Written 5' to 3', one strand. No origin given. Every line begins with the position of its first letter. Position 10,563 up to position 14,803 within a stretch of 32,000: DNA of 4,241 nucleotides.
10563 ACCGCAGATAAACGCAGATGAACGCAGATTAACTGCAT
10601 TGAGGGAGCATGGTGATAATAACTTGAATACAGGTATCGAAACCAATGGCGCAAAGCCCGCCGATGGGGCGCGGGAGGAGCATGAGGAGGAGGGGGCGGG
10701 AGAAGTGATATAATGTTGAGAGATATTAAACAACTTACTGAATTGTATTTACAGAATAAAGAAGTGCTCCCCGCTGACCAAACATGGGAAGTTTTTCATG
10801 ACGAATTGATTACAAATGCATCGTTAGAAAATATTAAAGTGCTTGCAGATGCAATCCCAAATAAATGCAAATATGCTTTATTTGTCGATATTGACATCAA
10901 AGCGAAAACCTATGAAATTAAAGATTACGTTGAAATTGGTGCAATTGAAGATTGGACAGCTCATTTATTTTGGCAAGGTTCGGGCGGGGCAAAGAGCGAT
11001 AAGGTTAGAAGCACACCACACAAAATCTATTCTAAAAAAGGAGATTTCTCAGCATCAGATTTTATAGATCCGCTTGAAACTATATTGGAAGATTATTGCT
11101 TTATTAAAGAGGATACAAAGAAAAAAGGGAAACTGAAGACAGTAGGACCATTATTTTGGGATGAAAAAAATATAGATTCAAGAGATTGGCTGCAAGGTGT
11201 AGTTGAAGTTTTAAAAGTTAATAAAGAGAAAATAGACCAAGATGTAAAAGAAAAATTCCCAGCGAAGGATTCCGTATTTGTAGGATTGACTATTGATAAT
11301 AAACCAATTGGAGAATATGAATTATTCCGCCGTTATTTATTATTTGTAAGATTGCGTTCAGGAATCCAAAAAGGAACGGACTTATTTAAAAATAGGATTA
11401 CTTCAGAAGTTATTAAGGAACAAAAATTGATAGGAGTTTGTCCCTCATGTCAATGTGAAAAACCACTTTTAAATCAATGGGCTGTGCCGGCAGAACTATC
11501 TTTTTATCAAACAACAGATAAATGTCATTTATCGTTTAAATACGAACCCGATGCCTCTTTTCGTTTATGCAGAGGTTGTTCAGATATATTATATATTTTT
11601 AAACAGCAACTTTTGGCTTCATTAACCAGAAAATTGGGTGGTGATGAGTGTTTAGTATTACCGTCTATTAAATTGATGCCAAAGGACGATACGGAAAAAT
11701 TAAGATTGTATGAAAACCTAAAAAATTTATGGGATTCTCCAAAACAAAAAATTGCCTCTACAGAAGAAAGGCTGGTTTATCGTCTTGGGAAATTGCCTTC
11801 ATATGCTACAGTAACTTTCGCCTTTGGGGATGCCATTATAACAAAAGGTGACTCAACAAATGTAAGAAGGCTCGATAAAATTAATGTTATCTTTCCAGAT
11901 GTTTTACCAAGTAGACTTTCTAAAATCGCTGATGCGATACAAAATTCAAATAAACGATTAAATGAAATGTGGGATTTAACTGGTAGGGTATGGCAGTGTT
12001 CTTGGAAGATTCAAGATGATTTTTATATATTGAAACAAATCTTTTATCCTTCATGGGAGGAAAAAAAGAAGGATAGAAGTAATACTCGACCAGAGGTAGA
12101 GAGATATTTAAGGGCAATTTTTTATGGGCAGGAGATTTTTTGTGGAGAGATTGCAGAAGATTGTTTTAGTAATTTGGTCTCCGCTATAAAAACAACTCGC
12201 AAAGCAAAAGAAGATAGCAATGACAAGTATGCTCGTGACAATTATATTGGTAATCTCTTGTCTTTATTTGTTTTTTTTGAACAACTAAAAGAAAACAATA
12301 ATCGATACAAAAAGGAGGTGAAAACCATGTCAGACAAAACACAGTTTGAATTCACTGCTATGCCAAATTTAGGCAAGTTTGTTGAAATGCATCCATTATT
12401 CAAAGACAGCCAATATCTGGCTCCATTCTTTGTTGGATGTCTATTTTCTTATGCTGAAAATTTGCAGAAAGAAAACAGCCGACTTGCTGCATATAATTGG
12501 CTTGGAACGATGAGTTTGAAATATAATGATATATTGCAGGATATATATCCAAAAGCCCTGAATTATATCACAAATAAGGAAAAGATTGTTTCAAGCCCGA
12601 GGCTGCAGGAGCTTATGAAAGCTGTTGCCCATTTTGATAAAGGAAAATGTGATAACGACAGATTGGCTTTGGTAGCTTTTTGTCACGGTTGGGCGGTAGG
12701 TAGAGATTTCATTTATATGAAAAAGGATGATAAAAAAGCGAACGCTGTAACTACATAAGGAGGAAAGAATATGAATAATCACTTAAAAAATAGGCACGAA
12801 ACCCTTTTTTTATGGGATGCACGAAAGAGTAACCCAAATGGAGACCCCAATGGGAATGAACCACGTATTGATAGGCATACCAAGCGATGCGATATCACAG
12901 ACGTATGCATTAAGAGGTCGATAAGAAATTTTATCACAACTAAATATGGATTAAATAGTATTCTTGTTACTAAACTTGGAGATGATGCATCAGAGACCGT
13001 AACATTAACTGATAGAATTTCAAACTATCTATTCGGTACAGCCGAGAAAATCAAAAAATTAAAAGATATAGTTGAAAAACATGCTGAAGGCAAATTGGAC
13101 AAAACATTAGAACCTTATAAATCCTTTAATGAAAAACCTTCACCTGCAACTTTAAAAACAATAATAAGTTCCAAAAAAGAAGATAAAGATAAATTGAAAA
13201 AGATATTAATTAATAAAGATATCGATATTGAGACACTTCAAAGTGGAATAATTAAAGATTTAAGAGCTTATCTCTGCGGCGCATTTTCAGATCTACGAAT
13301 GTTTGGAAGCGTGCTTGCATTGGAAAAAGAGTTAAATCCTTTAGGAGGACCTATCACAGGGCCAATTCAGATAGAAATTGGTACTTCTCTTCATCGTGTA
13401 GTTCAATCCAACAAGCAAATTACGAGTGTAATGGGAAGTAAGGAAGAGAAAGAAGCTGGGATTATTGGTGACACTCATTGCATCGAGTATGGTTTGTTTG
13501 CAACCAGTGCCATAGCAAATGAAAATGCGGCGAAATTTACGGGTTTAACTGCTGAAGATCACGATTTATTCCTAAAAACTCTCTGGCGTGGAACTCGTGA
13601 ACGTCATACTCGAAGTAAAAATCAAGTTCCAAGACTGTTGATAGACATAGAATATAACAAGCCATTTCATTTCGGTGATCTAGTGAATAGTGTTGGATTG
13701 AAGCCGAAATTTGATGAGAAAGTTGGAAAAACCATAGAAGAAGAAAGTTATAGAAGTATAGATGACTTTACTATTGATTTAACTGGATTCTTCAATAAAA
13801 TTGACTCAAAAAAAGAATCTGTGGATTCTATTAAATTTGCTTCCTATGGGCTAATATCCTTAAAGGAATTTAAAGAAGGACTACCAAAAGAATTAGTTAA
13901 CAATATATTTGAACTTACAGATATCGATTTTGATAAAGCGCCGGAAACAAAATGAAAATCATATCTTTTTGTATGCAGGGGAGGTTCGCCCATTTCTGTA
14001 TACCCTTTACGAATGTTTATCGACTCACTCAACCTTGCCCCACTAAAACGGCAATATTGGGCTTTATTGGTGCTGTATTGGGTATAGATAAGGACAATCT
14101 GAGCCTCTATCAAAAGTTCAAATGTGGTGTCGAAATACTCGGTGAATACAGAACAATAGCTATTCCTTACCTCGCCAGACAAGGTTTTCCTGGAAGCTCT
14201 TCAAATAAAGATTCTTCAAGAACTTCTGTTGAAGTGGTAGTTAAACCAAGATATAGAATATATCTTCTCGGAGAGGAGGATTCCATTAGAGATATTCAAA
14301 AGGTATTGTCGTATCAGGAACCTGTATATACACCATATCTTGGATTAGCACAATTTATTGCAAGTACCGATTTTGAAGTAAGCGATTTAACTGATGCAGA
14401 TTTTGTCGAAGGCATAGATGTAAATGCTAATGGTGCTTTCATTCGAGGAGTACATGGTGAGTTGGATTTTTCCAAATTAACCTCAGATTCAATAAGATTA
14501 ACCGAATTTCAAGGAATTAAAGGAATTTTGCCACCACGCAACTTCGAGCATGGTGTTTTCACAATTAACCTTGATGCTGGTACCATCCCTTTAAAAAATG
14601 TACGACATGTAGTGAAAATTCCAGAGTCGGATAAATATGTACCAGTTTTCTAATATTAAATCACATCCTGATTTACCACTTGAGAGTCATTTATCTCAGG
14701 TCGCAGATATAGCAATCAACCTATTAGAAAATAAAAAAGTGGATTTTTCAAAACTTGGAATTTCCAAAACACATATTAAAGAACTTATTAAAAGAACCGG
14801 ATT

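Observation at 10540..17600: AT-rich interference cassette (cas8b-cas7-cas5-cas3) bracketed by inverted copies of a composite repeat, with non-canonical gene order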

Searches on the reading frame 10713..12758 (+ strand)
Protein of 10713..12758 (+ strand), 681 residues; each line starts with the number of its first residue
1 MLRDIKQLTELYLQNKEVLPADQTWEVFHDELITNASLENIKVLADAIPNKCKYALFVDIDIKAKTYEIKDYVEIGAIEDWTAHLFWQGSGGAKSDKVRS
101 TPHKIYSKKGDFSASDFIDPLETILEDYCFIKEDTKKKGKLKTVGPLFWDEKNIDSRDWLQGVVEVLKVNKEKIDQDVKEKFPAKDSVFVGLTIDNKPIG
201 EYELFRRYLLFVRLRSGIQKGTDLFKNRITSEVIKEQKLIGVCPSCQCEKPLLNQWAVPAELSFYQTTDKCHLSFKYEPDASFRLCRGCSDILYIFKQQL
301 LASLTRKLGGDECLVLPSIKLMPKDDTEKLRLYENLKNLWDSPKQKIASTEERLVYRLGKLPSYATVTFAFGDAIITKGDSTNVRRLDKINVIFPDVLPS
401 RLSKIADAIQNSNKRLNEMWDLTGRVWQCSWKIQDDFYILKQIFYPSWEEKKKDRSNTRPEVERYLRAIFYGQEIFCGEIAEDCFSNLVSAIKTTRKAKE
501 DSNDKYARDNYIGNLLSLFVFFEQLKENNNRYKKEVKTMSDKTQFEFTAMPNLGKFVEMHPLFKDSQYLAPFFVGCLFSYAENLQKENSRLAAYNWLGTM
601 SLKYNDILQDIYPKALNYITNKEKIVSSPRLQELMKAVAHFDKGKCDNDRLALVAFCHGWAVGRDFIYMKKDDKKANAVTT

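Call 8: search_protein_families(library=ncbifam, proteins=[window:10713-12758:+], max_evalue=0.01)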
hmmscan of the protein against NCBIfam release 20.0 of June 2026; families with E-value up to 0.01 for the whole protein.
window:10713-12758:+ (681 aa): 0 families

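Call 9: search_protein_families(library=pfam, proteins=[window:10713-12758:+], max_evalue=0.01)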
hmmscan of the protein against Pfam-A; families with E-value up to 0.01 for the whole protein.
window:10713-12758:+ (681 aa): 1 family
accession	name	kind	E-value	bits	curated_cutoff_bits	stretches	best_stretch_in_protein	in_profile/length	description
PF09484.15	Cas_TM1802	-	3.5e-25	89.3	25.1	1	39-587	20-524/602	CRISPR-associated protein TM1802 (cas_TM1802)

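Call 33: find_homologous_proteins(query=window:10713-12758:+, max_evalue=1e-10)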
Query window:10713-12758:+ (681 aa): 70 proteins with E <= 1e-10 among 8000 candidates.
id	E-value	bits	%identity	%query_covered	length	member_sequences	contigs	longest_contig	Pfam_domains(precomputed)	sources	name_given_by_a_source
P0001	0.0e+0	1572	100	100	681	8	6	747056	PF09484.16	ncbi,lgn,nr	ncbi:MAG: TM1802 family CRISPR-associated protein [Candidatus Methanoperedens sp.]|nr:hypothetical p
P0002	0.0e+0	1483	94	100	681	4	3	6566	PF09484.16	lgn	-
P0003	0.0e+0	1448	92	100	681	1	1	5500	PF09484.16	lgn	-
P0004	0.0e+0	1423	90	100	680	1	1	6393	PF09484.16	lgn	-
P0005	0.0e+0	1413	90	100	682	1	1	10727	PF09484.16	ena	-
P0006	0.0e+0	1207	76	100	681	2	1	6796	PF09484.16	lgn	-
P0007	0.0e+0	1127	76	93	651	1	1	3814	PF09484.16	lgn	-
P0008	0.0e+0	1115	72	99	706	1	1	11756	PF09484.16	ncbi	-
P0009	0.0e+0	1053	67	99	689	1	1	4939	PF09484.16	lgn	-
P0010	0.0e+0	1013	66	98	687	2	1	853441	-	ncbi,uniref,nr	ncbi:CRISPR-associated protein [Candidatus Jettenia caeni]|uniref:CRISPR-associated protein n=1 Tax=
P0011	3.1e-297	1006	66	98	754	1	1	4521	PF09484.16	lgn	-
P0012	3.7e-297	1005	65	99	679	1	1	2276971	PF09484.16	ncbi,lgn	ncbi:TM1802 family CRISPR-associated protein [Thermodesulfovibrio hydrogeniphilus]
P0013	1.3e-296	1004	65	99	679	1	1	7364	PF09484.16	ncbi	-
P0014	1.5e-296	1003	65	100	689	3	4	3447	PF09484.16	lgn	-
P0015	8.0e-296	1001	65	98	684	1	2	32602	PF09484.16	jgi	jgi:hypothetical protein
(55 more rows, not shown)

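Call 34: find_encoding_contigs(protein=P0005, flank=10000, max_places=3)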
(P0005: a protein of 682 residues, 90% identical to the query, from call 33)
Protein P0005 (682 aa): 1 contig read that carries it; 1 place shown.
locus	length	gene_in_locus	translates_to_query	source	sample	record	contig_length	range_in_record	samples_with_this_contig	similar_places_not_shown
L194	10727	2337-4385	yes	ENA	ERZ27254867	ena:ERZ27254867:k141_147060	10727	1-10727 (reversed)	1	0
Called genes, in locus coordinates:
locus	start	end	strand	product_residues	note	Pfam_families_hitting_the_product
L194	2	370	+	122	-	?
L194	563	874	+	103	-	PF01909:NTP_transf_2, PF18765:Polbeta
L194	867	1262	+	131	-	PF05168:HEPN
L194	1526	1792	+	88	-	-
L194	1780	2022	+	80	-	PF10049:DUF2283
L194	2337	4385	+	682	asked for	PF09484:Cas_TM1802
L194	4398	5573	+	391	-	PF05107:Cas_Cas7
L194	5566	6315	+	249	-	PF09704:Cas_Cas5d (weak)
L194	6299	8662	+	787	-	PF18019:Cas3_HD (weak), PF00270:DEAD, PF04851:ResIII, PF00271:Helicase_C (weak), PF22590:Cas3-like_C_2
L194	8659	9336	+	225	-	PF17955:Cas6b_N, PF17262:Cas6b_C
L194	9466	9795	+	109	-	PF01909:NTP_transf_2, PF18765:Polbeta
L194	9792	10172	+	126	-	PF05168:HEPN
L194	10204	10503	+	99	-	-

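Call 35: find_encoding_contigs(protein=P0008, flank=10000, max_places=3)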
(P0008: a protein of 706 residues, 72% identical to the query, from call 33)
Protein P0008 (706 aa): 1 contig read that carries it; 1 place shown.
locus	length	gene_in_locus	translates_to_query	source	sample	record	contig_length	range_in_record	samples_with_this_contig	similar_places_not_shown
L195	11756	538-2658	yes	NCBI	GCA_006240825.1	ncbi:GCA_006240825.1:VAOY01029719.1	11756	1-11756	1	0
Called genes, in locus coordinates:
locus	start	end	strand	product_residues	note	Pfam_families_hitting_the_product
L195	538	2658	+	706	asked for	PF09484:Cas_TM1802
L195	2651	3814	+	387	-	PF05107:Cas_Cas7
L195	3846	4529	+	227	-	PF09704:Cas_Cas5d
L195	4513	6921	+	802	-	PF00270:DEAD, PF04851:ResIII, PF00271:Helicase_C, PF22590:Cas3-like_C_2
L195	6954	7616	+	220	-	PF17955:Cas6b_N, PF17262:Cas6b_C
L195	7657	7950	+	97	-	PF03683:UPF0175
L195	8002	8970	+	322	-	PF01867:Cas_Cas1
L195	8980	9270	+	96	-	PF09827:CRISPR_Cas2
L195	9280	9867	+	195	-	PF01930:Cas_Cas4, PF12705:PDDEXK_1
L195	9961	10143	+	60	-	-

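Call 36: find_encoding_contigs(protein=P0002, flank=10000, max_places=3)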
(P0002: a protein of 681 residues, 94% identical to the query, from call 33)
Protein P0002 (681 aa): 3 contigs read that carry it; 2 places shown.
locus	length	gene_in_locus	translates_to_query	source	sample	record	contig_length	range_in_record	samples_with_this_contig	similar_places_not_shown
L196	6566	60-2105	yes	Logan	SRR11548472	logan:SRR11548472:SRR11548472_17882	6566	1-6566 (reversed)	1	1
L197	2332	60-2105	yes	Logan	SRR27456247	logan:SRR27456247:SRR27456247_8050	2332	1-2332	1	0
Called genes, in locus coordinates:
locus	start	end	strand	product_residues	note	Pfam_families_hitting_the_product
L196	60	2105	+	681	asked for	PF09484:Cas_TM1802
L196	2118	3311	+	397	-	PF05107:Cas_Cas7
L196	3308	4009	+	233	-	PF09704:Cas_Cas5d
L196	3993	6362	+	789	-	PF18019:Cas3_HD (weak), PF04851:ResIII, PF00270:DEAD, PF00271:Helicase_C, PF22590:Cas3-like_C_2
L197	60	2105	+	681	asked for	PF09484:Cas_TM1802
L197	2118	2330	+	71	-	?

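Call 37: find_encoding_contigs(protein=P0006, flank=10000, max_places=3)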
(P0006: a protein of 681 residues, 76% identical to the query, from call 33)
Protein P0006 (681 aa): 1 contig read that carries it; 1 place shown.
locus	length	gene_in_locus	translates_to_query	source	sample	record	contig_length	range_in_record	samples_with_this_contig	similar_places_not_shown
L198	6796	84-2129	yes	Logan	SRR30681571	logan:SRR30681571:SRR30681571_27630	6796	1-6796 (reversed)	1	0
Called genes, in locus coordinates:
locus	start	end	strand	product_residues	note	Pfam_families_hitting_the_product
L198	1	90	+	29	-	?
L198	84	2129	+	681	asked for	PF09484:Cas_TM1802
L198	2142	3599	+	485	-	PF05107:Cas_Cas7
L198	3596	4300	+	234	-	PF09704:Cas_Cas5d (weak)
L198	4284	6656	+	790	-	PF04851:ResIII, PF00270:DEAD, PF00271:Helicase_C, PF22590:Cas3-like_C_2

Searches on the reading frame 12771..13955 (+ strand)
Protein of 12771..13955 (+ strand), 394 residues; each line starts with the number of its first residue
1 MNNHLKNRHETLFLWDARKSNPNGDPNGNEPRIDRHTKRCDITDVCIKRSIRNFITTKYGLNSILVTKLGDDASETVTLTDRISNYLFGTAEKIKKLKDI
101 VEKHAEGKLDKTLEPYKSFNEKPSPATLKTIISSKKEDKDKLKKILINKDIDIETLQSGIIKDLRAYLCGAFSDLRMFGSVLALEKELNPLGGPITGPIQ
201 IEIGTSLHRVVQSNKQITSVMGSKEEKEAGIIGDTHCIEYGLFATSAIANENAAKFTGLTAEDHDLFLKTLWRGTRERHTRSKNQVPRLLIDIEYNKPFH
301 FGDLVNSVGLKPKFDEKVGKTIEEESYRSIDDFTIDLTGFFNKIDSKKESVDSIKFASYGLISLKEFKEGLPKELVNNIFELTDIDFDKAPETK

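Call 8: search_protein_families(library=ncbifam, proteins=[window:12771-13955:+], max_evalue=0.01)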
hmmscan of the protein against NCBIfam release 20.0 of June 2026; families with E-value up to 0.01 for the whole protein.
window:12771-13955:+ (394 aa): 3 families
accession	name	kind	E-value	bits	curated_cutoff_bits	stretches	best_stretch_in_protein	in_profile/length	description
TIGR02590.1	cas_Csh2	exception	3.1e-57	194.3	171.55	2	130-363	56-283/286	type I-B CRISPR-associated protein Cas7/Csh2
TIGR01595.1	cas_CT1132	subfamily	7.4e-48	163.4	125.8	1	5-353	1-259/268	CRISPR-associated protein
TIGR02589.1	cas_Csd2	exception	3.5e-33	115.2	182.25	2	155-272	89-208/284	type I-C CRISPR-associated protein Cas7/Csd2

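Call 9: search_protein_families(library=pfam, proteins=[window:12771-13955:+], max_evalue=0.01)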
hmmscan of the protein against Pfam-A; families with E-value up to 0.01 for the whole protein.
window:12771-13955:+ (394 aa): 1 family
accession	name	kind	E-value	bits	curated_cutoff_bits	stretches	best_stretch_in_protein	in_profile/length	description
PF05107.17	Cas_Cas7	-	4.3e-53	180.9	33.2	1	7-337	1-248/249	CRISPR-associated protein Cas7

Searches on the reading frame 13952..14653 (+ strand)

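Call 8: search_protein_families(library=ncbifam, proteins=[window:13952-14653:+], max_evalue=0.01)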
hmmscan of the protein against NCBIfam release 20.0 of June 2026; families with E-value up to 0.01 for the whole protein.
window:13952-14653:+ (233 aa): 4 families
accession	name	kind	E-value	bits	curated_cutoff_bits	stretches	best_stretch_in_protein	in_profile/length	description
TIGR02592.1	cas_Cas5h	exception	1e-24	87.6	97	1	3-142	2-148/241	type I-B CRISPR-associated protein Cas5b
TIGR02593.1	CRISPR_cas5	subfamily_domain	1e-10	41.2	17.8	1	6-45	4-43/43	CRISPR-associated protein Cas5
TIGR01895.1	cas_Cas5t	exception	3.6e-08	33.3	96.7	1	1-137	1-131/217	type I-B CRISPR-associated protein Cas5b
TIGR01868.1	casD_Cas5e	equivalog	0.00012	21.9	68.95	1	23-55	22-54/230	type I-E CRISPR-associated protein Cas5/CasD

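Call 9: search_protein_families(library=pfam, proteins=[window:13952-14653:+], max_evalue=0.01)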
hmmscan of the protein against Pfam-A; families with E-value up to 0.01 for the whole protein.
window:13952-14653:+ (233 aa): 1 family
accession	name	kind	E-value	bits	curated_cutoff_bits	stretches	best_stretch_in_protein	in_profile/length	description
PF09704.15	Cas_Cas5d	-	2.7e-09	37.7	23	1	6-140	4-151/217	CRISPR-associated protein (Cas_Cas5)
